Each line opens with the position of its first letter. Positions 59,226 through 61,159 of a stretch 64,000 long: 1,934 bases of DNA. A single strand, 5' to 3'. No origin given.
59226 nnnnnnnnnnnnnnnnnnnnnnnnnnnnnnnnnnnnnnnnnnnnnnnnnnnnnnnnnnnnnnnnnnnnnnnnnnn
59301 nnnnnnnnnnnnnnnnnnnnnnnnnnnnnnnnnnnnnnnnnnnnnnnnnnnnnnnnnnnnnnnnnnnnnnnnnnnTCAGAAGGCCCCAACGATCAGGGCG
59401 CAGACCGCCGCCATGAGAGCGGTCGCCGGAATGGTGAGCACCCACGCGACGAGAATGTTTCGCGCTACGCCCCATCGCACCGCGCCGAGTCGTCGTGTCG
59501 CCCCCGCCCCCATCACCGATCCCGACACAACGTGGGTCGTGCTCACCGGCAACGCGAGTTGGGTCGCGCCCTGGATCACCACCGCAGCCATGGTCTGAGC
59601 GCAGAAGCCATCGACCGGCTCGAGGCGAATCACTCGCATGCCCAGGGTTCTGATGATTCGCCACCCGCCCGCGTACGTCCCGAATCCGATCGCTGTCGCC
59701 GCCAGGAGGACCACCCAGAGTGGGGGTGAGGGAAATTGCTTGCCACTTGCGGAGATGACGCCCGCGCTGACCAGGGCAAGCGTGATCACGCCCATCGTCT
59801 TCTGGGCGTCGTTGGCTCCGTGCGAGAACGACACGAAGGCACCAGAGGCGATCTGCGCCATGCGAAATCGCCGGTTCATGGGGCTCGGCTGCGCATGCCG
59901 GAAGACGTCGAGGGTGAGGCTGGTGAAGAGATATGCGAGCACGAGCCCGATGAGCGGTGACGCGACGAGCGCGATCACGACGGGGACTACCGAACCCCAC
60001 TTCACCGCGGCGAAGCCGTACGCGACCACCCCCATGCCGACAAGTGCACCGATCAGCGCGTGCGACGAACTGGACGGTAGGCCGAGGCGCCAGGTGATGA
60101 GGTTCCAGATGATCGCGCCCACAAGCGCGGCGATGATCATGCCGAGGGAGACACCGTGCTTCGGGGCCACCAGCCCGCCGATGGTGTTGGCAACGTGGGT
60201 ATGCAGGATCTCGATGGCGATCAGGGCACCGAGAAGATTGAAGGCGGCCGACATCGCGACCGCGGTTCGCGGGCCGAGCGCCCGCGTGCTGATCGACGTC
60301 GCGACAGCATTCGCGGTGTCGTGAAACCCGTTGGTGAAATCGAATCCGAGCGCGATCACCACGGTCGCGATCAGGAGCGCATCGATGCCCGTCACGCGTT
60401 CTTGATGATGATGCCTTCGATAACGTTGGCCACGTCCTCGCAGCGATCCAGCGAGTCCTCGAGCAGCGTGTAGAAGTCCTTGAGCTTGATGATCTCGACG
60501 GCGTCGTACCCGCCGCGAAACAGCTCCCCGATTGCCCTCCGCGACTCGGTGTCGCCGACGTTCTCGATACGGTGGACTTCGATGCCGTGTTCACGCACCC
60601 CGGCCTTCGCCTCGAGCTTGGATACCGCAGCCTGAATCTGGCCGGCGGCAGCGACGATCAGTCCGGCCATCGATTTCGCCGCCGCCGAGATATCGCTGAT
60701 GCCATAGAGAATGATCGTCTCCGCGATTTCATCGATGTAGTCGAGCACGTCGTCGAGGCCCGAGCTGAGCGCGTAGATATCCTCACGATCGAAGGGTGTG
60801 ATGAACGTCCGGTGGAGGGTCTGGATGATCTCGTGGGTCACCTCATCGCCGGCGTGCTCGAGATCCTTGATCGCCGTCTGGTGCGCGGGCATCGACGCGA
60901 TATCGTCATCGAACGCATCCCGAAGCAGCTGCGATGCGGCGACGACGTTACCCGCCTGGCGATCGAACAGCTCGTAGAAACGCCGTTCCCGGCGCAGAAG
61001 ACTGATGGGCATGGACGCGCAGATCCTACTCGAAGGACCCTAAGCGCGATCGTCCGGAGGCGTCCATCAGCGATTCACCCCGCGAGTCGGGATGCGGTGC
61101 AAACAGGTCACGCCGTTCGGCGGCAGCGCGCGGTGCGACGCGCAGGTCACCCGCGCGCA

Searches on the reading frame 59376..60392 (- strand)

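Call 30: search_protein_families(library=pfam, proteins=[window:59376-60392:-], max_evalue=0.001)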
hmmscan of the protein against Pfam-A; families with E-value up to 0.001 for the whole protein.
window:59376-60392:- (338 aa): 1 family
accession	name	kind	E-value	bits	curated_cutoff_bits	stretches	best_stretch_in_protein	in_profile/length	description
PF01384.25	PHO4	-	2.4e-93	313.3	33.7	1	21-328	1-350/350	Phosphate transporter family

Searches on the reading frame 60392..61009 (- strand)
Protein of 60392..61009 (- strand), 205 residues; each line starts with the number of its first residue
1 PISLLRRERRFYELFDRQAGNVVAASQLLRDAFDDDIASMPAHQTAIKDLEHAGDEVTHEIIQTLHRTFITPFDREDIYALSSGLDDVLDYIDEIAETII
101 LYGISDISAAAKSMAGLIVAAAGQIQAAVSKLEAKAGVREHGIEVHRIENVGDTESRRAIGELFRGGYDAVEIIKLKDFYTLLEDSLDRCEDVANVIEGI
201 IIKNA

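Call 30: search_protein_families(library=pfam, proteins=[window:60392-61009:-], max_evalue=0.001)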
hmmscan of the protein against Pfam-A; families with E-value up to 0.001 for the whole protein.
window:60392-61009:- (205 aa): 1 family
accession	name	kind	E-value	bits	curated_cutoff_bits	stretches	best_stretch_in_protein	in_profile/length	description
PF01865.21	PhoU_div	-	4.4e-24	85.5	24.4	1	6-203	8-214/214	Protein of unknown function DUF47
